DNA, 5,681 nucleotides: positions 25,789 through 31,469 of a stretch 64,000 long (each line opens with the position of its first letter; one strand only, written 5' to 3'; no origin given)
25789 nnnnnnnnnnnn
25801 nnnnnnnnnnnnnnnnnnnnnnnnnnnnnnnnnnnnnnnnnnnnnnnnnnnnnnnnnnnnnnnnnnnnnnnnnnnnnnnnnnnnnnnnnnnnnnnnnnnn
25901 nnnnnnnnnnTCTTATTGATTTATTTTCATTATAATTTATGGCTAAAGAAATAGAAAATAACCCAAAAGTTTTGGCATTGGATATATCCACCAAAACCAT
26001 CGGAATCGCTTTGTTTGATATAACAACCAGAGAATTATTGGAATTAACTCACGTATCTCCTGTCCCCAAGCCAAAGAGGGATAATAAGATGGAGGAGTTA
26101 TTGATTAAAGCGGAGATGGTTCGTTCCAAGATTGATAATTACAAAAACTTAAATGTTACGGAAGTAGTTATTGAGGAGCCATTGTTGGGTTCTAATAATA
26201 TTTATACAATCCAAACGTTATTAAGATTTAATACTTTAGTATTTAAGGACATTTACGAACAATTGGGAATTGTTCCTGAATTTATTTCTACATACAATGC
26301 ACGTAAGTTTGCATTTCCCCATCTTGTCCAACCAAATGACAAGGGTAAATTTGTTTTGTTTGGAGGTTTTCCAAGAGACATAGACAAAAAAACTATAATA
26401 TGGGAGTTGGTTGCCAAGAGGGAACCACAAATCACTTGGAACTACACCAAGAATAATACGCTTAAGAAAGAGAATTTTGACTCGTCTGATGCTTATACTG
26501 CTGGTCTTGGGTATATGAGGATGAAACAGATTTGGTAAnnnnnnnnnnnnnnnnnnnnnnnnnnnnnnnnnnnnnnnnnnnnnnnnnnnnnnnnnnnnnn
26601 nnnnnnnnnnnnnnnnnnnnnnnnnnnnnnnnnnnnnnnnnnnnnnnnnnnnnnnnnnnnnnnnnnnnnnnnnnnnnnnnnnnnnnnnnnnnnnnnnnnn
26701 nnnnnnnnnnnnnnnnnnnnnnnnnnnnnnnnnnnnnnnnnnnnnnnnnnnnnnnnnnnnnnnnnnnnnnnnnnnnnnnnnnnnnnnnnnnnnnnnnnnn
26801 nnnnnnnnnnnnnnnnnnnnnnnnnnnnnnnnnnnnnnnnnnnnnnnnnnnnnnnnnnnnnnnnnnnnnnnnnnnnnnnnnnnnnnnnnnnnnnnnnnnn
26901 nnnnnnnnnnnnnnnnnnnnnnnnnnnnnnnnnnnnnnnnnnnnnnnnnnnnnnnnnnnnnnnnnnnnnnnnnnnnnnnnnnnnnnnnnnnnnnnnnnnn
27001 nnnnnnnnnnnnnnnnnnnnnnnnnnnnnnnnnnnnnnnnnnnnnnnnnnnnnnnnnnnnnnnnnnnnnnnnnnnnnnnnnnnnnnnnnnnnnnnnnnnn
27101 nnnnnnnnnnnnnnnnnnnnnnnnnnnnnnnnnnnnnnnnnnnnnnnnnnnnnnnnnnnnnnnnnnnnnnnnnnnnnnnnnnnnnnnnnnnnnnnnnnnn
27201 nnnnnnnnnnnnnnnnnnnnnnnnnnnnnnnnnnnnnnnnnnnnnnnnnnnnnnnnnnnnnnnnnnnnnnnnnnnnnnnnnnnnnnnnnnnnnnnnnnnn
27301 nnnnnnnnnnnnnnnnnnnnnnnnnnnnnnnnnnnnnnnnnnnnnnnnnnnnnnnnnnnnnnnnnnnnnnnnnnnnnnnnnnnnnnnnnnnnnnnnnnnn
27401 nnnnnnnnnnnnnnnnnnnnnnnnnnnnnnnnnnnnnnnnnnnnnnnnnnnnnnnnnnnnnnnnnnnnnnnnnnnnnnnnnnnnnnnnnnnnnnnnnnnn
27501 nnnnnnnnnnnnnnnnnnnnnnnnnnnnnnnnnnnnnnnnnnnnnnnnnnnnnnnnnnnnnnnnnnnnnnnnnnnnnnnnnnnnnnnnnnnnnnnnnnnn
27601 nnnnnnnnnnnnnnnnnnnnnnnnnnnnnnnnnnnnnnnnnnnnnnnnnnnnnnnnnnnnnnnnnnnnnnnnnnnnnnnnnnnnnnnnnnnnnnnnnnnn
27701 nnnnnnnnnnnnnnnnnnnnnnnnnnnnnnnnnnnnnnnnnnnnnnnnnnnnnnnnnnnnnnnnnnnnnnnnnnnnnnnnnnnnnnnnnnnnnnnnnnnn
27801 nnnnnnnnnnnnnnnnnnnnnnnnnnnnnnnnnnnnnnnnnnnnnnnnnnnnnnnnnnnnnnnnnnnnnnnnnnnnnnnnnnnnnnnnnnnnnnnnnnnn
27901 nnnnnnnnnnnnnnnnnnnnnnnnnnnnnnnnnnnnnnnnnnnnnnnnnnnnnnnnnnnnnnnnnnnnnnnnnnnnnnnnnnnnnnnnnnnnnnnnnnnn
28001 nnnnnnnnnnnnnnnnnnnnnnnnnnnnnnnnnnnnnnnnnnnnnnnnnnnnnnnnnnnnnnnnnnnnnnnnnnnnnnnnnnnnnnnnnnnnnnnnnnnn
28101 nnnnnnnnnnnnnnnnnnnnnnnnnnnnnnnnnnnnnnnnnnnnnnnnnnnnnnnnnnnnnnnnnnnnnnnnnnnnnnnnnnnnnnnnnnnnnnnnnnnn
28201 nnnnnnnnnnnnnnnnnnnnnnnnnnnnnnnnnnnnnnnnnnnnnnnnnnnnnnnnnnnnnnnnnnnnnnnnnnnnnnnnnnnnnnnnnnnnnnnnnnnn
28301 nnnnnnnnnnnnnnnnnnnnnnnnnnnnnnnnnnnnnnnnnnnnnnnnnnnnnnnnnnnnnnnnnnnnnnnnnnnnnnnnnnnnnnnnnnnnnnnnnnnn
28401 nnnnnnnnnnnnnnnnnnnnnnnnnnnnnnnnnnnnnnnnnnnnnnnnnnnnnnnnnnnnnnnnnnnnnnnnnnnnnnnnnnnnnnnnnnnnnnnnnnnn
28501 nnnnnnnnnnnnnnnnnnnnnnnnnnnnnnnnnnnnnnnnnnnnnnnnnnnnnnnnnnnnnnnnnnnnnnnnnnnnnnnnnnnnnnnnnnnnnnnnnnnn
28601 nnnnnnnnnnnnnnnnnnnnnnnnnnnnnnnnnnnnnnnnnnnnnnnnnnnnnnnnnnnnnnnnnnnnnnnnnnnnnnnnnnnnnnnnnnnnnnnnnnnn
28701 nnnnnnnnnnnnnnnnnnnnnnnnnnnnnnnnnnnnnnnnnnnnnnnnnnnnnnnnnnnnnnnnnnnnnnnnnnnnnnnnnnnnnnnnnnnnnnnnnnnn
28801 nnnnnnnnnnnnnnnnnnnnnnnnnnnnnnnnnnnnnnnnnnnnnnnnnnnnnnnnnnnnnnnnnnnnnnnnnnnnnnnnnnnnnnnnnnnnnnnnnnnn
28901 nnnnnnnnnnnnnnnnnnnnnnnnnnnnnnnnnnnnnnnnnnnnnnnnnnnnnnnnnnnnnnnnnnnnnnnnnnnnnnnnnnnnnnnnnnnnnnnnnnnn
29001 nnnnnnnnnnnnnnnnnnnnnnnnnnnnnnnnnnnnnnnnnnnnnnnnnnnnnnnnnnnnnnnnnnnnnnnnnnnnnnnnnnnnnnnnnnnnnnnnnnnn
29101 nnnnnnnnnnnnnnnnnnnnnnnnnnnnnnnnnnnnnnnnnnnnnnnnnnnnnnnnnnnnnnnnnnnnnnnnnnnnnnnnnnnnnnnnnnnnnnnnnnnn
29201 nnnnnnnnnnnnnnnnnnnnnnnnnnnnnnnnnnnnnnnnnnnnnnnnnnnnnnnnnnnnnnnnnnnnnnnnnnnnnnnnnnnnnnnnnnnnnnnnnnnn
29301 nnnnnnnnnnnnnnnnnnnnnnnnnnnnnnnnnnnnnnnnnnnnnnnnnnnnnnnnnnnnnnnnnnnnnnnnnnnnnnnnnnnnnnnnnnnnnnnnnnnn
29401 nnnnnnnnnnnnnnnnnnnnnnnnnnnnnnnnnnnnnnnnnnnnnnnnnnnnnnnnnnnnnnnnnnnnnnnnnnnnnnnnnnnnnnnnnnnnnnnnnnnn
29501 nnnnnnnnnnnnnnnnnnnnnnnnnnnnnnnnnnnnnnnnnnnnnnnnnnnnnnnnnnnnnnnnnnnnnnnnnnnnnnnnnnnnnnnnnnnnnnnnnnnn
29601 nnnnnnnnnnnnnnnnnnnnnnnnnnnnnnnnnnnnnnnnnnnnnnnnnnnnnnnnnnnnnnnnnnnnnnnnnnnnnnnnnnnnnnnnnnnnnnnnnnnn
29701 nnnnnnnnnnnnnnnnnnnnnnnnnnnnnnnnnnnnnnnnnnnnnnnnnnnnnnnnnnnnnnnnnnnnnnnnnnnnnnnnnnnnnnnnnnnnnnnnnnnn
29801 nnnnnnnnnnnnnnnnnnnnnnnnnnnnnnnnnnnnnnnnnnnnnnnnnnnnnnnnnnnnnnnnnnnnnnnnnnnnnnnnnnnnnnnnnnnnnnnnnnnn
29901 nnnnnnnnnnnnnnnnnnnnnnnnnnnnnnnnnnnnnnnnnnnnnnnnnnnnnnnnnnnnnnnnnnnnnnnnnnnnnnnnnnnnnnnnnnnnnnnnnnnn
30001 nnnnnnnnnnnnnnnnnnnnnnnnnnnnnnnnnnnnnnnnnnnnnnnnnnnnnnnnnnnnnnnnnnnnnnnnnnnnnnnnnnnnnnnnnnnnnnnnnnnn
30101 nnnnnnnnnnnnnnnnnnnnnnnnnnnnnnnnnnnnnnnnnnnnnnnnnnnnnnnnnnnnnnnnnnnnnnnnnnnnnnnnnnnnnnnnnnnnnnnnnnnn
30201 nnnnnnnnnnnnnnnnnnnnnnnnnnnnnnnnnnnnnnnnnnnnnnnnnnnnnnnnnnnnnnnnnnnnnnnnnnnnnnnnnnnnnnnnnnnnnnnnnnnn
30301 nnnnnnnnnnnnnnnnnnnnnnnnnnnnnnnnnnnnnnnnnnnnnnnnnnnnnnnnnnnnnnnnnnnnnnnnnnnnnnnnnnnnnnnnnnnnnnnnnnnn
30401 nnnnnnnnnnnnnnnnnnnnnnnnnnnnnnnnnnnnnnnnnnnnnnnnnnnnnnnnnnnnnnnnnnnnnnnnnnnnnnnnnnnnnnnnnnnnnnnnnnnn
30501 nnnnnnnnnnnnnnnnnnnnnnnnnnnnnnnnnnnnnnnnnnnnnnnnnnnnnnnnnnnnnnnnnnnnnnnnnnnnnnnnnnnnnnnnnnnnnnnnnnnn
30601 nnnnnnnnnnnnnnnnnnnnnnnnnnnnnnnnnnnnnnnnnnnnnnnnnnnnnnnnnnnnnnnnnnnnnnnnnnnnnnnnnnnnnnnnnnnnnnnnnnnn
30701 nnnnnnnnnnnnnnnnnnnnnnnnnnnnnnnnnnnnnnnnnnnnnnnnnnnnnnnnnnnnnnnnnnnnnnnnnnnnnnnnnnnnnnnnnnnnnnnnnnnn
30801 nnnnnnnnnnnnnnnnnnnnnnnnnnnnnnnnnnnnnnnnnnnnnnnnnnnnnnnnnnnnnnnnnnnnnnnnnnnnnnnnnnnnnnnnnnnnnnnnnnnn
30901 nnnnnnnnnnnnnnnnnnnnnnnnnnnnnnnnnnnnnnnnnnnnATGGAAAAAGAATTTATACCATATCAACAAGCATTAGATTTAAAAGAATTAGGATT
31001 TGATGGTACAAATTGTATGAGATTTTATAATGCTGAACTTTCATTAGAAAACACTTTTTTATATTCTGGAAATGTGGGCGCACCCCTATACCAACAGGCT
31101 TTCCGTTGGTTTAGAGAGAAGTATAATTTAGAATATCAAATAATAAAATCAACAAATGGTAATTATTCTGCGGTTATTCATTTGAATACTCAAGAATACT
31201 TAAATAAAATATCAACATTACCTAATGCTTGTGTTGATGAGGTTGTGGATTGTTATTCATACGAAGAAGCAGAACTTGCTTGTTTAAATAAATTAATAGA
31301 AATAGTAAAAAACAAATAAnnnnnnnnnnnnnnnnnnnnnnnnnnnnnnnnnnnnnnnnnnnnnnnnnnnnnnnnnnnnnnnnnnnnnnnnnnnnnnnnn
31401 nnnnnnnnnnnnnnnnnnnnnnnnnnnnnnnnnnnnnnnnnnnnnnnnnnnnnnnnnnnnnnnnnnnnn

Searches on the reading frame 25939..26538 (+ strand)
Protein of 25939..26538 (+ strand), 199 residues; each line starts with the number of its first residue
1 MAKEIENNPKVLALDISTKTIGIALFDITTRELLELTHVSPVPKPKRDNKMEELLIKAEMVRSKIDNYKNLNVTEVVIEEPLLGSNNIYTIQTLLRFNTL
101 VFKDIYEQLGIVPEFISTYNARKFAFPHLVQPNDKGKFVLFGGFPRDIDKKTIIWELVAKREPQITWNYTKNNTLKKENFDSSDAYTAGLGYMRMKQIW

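Call 7: search_protein_families(library=pfam, proteins=[window:25939-26538:+], max_evalue=0.01)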
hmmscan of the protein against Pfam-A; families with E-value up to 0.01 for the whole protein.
window:25939-26538:+ (199 aa): 0 families

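Call 8: search_protein_families(library=phrogs, proteins=[window:25939-26538:+], max_evalue=0.001)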
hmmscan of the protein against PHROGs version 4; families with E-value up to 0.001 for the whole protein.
window:25939-26538:+ (199 aa): 2 families
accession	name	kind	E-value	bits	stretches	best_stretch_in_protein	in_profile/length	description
phrog_159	-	DNA, RNA and nucleotide metabolism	2e-06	28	1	7-194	86-248/330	RuvC-like Holliday junction resolvase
phrog_827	-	DNA, RNA and nucleotide metabolism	0.0008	20.6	0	10-87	2-74/161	Holliday junction resolvase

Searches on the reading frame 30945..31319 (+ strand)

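Call 74: search_protein_families(library=pfam, proteins=[window:30945-31319:+], max_evalue=0.01)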
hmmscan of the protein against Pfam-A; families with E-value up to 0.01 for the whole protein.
window:30945-31319:+ (124 aa): 0 families

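Call 75: search_protein_families(library=phrogs, proteins=[window:30945-31319:+], max_evalue=0.001)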
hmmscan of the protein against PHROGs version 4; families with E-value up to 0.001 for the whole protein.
window:30945-31319:+ (124 aa): 1 family
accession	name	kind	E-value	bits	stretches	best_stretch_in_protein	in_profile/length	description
phrog_25117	-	unknown function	0.0001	23.4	0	32-81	61-108/142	-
